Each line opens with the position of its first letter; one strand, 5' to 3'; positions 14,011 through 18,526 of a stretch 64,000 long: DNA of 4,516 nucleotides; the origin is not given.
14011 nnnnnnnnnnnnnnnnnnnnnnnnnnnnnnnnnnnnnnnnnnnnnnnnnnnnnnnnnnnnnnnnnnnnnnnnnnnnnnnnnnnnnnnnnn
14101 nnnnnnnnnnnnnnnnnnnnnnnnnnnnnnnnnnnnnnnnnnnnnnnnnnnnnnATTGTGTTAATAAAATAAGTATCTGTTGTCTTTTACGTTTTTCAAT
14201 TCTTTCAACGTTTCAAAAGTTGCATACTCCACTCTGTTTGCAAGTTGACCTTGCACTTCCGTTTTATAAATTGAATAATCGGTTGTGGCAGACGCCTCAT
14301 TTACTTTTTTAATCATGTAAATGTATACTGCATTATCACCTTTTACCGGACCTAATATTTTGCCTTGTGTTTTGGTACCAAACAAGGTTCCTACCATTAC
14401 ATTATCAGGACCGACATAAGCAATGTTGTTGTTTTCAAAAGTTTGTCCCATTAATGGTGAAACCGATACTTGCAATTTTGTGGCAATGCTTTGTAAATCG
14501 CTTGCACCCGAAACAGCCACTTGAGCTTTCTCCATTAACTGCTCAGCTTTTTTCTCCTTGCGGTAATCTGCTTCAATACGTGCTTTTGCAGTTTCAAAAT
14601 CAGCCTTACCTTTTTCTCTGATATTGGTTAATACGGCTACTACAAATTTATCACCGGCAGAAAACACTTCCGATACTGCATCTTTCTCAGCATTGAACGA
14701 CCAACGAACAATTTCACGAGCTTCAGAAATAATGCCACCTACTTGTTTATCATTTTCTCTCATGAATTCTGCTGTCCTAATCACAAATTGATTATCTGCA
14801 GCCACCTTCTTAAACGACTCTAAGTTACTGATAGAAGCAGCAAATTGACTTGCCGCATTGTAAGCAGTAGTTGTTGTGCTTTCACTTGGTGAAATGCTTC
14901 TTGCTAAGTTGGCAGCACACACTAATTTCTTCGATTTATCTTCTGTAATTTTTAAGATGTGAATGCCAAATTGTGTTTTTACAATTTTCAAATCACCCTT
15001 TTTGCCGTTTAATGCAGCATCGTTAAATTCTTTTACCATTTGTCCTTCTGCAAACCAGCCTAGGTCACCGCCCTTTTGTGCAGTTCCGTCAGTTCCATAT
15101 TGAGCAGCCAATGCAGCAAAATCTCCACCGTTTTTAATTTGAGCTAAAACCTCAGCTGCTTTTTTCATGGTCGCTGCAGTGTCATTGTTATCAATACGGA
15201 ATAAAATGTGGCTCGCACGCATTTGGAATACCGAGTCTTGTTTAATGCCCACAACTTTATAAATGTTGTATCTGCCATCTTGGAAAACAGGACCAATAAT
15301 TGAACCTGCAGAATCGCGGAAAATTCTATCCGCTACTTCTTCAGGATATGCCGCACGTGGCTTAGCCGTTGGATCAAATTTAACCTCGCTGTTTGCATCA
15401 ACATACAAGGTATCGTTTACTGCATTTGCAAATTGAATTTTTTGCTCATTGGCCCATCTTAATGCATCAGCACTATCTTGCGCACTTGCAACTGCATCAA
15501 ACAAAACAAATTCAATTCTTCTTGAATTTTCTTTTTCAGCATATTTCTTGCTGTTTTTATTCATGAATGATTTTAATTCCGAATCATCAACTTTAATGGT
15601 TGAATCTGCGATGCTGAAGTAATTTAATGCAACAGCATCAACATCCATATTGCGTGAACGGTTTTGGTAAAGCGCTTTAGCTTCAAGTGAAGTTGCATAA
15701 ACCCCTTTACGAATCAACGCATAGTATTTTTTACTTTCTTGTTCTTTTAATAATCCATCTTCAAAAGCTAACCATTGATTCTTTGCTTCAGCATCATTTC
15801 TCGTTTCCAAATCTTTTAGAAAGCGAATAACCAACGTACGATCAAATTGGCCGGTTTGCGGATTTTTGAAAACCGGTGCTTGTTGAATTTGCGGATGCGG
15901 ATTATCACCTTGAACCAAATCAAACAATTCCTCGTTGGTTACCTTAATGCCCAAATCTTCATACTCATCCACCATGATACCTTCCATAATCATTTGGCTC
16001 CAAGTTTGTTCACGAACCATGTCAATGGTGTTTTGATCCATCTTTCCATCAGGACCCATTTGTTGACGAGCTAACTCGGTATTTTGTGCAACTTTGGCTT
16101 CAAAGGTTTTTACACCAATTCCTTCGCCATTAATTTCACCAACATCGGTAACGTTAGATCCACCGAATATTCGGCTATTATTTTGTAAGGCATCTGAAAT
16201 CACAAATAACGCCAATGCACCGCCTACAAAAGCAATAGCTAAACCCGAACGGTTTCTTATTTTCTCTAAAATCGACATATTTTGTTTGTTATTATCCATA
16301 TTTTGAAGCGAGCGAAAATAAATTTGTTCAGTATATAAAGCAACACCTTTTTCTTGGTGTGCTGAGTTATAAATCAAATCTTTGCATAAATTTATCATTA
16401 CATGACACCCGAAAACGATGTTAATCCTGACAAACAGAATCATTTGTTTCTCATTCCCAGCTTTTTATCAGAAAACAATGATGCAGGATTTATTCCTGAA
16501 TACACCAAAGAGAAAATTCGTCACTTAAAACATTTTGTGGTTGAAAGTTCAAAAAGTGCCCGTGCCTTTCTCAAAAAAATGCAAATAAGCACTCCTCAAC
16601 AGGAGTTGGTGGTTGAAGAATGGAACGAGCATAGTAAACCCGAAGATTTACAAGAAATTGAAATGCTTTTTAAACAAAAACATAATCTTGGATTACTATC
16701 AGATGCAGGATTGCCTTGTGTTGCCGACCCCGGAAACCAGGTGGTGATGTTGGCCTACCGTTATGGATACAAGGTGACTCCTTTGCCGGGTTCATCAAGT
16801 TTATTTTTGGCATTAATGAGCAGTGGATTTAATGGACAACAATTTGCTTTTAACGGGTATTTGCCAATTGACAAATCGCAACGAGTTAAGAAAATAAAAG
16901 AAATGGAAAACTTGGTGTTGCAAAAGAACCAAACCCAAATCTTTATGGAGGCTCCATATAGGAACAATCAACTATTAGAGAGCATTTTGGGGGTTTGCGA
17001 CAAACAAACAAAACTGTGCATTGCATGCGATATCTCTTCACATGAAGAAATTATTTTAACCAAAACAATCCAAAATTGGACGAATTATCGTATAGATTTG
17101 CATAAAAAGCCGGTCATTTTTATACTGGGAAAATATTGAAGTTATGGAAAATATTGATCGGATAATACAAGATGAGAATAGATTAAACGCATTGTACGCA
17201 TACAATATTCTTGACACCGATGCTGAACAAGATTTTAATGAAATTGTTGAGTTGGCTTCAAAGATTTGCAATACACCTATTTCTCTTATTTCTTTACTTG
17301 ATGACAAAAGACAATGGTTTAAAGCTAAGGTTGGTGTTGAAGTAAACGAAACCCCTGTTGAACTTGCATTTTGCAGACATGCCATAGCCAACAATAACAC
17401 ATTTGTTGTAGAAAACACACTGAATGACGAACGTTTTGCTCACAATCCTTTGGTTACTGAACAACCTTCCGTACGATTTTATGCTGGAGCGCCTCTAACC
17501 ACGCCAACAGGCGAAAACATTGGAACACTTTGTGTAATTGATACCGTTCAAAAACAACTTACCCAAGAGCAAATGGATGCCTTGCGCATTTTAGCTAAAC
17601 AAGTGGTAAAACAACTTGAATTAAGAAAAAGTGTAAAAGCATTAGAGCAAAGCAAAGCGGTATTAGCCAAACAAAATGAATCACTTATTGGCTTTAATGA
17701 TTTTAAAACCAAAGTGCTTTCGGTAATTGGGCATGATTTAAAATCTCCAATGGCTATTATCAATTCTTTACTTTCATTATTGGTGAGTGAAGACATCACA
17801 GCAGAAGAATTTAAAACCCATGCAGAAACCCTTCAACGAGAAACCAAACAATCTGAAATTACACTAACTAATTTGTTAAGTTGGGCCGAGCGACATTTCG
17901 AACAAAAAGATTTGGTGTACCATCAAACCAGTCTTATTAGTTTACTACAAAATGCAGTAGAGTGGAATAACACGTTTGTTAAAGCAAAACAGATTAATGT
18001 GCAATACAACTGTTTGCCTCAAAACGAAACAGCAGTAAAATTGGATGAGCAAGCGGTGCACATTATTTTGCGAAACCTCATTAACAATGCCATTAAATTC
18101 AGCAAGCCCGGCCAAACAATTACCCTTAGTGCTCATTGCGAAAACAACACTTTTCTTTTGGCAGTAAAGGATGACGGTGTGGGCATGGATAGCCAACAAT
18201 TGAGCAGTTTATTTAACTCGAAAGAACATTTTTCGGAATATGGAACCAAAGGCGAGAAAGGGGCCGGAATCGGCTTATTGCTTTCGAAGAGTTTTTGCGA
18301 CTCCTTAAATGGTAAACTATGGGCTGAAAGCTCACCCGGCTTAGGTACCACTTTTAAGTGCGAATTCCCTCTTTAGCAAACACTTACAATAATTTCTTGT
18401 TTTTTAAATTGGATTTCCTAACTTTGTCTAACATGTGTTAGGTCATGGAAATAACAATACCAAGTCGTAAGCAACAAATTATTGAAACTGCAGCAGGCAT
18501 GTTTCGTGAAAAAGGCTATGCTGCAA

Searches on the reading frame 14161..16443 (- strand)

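Call 61: search_protein_families(library=pfam, proteins=[window:14161-16443:-], max_evalue=0.00001)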
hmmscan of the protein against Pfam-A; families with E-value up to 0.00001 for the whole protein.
window:14161-16443:- (760 aa): 5 families
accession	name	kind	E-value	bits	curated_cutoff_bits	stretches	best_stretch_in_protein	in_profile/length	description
PF13623.11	SurA_N_2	-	8.6e-36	123.4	28.5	1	59-209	1-145/145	SurA-like N-terminal domain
PF13616.12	Rotamase_3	-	2e-31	109.4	22.5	1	392-502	1-115/116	PPIC-type PPIASE domain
PF00639.27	Rotamase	-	6.9e-22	78.7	21.7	1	412-500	1-96/97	PPIC-type PPIASE domain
PF13145.12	Rotamase_2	-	5.3e-19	69.6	27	1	285-402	1-110/121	PPIC-type PPIASE domain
PF13624.11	SurA_N_3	-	5.7e-14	52.7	27.2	1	59-210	2-139/162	SurA-like N-terminal domain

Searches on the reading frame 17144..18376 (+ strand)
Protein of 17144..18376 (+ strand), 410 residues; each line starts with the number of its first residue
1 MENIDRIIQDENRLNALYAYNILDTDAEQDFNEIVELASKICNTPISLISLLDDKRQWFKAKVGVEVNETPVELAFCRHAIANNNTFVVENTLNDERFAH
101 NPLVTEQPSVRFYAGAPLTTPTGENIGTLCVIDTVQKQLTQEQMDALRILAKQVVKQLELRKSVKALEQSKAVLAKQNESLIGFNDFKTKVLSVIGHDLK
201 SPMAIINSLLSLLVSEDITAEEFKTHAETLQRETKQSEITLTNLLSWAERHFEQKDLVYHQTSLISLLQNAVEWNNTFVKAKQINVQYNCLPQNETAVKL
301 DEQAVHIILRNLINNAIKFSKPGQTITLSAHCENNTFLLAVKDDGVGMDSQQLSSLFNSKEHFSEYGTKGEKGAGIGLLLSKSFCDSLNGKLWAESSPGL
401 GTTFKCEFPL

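Call 61: search_protein_families(library=pfam, proteins=[window:17144-18376:+], max_evalue=0.00001)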
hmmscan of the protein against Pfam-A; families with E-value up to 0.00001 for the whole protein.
window:17144-18376:+ (410 aa): 3 families
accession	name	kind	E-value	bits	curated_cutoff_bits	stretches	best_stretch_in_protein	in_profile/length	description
PF02518.31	HATPase_c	-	7.4e-22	78.3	26.4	1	301-410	2-109/111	Histidine kinase-, DNA gyrase B-, and HSP90-like ATPase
PF01590.32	GAF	-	3.3e-16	60.4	22.4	1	27-156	2-131/133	GAF domain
PF13185.12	GAF_2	-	4.9e-07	30.5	28.6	1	28-154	5-131/136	GAF domain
